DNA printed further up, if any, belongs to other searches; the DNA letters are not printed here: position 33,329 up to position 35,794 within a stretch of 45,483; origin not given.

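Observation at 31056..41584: Candidate second-messenger-controlled pseudopilus / type IV filament module with an unusual gene set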

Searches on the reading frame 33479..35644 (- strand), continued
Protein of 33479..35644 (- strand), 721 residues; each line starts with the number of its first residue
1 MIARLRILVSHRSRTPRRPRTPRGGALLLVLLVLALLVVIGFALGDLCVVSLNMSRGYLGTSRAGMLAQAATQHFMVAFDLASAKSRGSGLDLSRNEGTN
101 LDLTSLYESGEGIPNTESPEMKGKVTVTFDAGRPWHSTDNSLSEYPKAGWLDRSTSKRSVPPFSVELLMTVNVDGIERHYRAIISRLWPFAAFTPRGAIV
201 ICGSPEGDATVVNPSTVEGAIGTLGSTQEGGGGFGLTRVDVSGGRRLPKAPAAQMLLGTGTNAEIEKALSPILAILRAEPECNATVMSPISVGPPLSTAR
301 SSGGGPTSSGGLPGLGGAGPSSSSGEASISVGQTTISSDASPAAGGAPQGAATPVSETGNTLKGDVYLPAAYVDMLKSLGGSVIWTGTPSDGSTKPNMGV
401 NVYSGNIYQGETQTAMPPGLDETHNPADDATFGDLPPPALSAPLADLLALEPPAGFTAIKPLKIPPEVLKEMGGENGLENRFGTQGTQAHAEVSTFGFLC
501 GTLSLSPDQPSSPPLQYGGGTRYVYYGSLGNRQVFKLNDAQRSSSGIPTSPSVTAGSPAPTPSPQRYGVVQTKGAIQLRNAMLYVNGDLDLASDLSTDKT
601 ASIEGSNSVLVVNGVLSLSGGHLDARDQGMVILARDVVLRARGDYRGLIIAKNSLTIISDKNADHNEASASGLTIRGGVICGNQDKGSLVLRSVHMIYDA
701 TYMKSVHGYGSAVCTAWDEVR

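Call 63: find_encoding_contigs(protein=P0104, flank=10000, max_places=2)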
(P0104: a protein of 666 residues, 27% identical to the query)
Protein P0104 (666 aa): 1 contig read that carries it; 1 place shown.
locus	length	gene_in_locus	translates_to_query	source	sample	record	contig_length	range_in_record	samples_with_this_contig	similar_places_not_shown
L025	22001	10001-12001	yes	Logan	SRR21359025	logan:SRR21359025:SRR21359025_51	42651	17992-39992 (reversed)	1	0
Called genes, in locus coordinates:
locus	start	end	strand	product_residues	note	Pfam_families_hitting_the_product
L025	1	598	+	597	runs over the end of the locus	PF00474:SSF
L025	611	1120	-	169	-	PF02142:MGS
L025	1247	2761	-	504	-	-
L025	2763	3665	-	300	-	PF01261:AP_endonuc_2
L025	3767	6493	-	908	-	PF00672:HAMP, PF00512:HisKA, PF02518:HATPase_c, PF00072:Response_reg, PF01627:Hpt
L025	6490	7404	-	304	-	PF12974:Phosphonate-bd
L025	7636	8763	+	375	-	PF00072:Response_reg, PF13487:HD_5, PF01966:HD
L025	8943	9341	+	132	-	-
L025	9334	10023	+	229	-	-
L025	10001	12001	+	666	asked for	-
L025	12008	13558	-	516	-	PF00069:Pkinase, PF07714:PK_Tyr_Ser-Thr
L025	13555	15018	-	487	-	PF00069:Pkinase, PF07714:PK_Tyr_Ser-Thr, PF01636:APH (faint), PF03109:ABC1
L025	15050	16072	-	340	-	PF08902:DUF1848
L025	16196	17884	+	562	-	PF00149:Metallophos, PF09587:PGA_cap (weak), PF02872:5_nucleotid_C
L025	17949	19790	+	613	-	PF07719:TPR_2 (faint), PF13428:TPR_14 (faint), PF13432:TPR_16 (faint), PF13431:TPR_17 (faint), PF13181:TPR_8 (faint), PF14559:TPR_19 (weak)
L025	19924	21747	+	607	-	PF00773:RNB, PF18614:RNase_II_C_S1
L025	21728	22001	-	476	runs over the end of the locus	PF00072:Response_reg, PF00989:PAS, PF08448:PAS_4, PF13426:PAS_9, PF07536:HWE_HK (weak), PF07568:HisKA_2, PF13581:HATPase_c_2 (weak), PF02518:HATPase_c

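Call 64: find_encoding_contigs(protein=P0022, flank=10000, max_places=2)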
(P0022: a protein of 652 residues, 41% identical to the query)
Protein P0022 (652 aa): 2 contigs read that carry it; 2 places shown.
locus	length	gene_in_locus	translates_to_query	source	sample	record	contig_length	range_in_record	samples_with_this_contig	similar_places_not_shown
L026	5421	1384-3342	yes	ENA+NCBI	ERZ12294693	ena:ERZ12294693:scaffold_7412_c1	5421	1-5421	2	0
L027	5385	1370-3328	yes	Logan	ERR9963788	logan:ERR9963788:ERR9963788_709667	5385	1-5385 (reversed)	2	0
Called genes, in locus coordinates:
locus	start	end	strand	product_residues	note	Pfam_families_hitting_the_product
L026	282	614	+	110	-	-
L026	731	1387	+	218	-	-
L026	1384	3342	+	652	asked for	-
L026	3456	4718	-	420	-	PF13185:GAF_2, PF01590:GAF, PF13492:GAF_3, PF00211:Guanylate_cyc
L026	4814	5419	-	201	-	?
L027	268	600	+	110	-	-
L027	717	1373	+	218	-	-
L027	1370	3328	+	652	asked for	-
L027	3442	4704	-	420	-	PF13185:GAF_2, PF01590:GAF, PF13492:GAF_3, PF00211:Guanylate_cyc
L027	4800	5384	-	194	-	?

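Call 71: find_encoding_contigs(protein=P0061, flank=10000, max_places=3)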
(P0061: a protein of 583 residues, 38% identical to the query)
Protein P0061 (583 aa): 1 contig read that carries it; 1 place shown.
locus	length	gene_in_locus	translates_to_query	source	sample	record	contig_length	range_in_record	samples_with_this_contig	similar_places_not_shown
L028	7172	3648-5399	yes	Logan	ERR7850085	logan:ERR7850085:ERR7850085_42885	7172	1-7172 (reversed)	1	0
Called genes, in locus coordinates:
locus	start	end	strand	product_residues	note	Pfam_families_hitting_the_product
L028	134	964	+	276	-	PF07238:PilZ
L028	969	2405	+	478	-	-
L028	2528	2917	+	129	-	-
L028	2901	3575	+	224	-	-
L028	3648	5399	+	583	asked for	-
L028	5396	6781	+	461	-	PF00069:Pkinase, PF07714:PK_Tyr_Ser-Thr, PF01636:APH (faint)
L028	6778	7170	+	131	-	?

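Call 72: search_protein_families(library=pfam, proteins=[L028:969-2405:+, L028:2528-2917:+, L028:2901-3575:+, L021:15994-16767:+, L021:8829-9272:+, L021:9363-10004:+, L025:8943-9341:+, L025:9334-10023:+, L016:9103-9441:+, L028:134-964:+], max_evalue=0.1)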
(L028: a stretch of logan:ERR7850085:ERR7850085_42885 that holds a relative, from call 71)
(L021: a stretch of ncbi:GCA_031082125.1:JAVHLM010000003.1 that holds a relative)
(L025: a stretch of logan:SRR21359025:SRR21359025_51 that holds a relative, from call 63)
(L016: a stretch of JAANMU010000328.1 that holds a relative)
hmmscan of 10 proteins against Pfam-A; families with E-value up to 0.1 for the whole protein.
L028:969-2405:+ (478 aa): 0 families

L028:2528-2917:+ (129 aa): 2 families
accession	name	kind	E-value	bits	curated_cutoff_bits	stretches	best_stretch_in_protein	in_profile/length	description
PF07963.17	N_methyl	-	0.0002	21.2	21.2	1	8-32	2-26/27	Prokaryotic N-terminal methylation motif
PF23924.1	DUF7263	-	0.066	13.2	27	1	14-65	6-58/222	Family of unknown function (DUF7263)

L028:2901-3575:+ (224 aa): 1 family
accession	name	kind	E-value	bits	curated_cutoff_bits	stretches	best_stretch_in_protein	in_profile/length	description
PF07963.17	N_methyl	-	0.015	15.3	21.2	1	12-33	6-27/27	Prokaryotic N-terminal methylation motif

L021:15994-16767:+ (257 aa): 0 families

L021:8829-9272:+ (147 aa): 1 family
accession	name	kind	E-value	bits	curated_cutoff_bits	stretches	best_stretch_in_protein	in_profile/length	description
PF07963.17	N_methyl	-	2.5e-05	24.1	21.2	1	24-45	4-25/27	Prokaryotic N-terminal methylation motif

L021:9363-10004:+ (213 aa): 0 families

L025:8943-9341:+ (132 aa): 3 families
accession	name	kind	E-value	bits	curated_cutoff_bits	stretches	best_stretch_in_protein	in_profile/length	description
PF07963.17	N_methyl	-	0.0035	17.3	21.2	1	8-31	1-24/27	Prokaryotic N-terminal methylation motif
PF21525.2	Nlp36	-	0.025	14.9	27.3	1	17-50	11-41/49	Neuropeptide-like peptide 36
PF09066.15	B2-adapt-app_C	-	0.085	13.3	22.6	0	67-95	2-30/112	Beta2-adaptin appendage, C-terminal sub-domain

L025:9334-10023:+ (229 aa): 1 family
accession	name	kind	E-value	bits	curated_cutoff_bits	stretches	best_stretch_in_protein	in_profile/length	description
PF07963.17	N_methyl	-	0.021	14.8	21.2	1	5-23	2-20/27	Prokaryotic N-terminal methylation motif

L016:9103-9441:+ (112 aa): 0 families

L028:134-964:+ (276 aa): 1 family
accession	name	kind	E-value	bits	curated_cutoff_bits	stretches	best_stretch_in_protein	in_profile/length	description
PF07238.19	PilZ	-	2.2e-18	66.9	22.5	2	48-143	1-91/102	PilZ domain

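Call 74: search_solved_structures(query=A2, max_evalue=10)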
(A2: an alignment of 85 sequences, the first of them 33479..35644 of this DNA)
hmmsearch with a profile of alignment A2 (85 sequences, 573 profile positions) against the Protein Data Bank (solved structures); distinct sequences matched with E-value up to 10: 0.

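Call 88: search_protein_families(library=pfam, alignment_id=A3, max_evalue=0.05)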
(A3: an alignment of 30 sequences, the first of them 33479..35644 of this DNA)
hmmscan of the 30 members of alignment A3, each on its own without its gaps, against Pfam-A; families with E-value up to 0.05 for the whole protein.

A. member 1, window:33479-35644:- (721 aa): 0 families

B. families by the number of members that match (of 30 scanned): 2 families
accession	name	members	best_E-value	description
PF08880.16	QLQ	1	0.0026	QLQ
PF25644.1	Seadorna_VP4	1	0.026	Seadornavirus membrane penetration protein VP4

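Call 90: list_cluster_members(proteins=[P0030, P0022, P0017, P0021, P0024])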
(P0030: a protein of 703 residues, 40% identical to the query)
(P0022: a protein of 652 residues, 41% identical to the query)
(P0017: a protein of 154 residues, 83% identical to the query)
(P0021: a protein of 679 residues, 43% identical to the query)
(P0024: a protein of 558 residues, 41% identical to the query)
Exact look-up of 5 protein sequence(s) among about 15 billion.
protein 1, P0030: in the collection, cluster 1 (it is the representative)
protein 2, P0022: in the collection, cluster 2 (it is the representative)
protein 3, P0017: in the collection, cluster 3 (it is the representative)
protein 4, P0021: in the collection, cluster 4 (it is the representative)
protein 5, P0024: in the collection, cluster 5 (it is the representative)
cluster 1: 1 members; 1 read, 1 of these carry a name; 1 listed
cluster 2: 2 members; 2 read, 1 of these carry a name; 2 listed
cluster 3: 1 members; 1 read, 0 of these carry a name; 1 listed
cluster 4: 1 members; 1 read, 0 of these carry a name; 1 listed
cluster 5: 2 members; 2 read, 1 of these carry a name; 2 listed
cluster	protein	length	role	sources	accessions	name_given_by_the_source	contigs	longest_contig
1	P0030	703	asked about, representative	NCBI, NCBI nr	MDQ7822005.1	MAG: hypothetical protein RDV48_04340 [Candidatus Eremiobacteraeota bacterium] | hypothetical protein [Candidatus Eremiobacteraeota bacterium]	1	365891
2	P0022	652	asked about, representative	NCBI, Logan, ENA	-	-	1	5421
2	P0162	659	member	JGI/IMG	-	hypothetical protein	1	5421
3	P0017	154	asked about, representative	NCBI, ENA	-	-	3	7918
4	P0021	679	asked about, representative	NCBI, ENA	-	-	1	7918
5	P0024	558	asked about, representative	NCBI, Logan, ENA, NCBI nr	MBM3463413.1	MAG: hypothetical protein FJX76_15040 [Armatimonadetes bacterium] | hypothetical protein [Armatimonadota bacterium]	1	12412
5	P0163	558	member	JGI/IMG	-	-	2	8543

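Call 91: list_cluster_members(proteins=[P0104, P0061, P0023, P0026, P0028, P0073, P0126, P0087, P0036, P0032])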
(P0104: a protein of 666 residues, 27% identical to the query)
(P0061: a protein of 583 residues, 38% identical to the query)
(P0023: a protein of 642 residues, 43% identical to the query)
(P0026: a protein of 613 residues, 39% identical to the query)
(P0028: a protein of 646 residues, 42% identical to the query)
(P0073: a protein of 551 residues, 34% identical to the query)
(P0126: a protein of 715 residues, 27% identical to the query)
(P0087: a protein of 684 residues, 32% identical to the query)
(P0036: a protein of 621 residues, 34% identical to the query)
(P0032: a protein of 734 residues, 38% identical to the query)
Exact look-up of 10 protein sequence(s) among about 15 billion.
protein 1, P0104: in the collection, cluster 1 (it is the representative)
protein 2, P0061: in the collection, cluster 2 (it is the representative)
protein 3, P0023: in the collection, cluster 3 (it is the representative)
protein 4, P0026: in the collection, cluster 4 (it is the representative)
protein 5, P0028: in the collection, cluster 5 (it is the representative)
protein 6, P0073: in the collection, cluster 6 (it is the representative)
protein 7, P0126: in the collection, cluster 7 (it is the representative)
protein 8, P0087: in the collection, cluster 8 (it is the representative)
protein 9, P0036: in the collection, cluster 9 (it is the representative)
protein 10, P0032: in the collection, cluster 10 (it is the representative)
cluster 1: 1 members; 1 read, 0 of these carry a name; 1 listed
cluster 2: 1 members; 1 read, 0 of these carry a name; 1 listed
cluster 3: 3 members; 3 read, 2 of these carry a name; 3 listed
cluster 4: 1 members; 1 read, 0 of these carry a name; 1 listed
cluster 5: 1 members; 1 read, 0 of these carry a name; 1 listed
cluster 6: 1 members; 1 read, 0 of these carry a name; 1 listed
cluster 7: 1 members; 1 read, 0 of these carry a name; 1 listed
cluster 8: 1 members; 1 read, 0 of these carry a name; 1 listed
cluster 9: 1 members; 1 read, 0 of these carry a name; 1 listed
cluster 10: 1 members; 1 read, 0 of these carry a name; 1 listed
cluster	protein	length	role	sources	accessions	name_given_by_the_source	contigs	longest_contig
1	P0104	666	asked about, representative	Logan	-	-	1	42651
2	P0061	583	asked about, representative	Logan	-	-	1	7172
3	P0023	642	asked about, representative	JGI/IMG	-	hypothetical protein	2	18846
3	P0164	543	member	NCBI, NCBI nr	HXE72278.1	MAG TPA: hypothetical protein VNO81_06425, partial [Candidatus Nitrosotenuis sp.] | hypothetical protein [Candidatus Nitrosotenuis sp.]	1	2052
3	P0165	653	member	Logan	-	-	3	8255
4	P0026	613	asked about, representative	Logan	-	-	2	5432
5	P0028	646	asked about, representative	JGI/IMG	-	-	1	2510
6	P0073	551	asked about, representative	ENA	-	-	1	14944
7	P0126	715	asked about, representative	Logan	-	-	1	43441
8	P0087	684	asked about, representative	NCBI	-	-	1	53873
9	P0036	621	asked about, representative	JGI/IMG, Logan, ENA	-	-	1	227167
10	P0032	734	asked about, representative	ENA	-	-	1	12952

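Call 97: search_protein_families(library=padloc, proteins=[window:33479-35644:-], max_evalue=0.001)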
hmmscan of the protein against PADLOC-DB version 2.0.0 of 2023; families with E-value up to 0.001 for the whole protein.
window:33479-35644:- (721 aa): 0 families
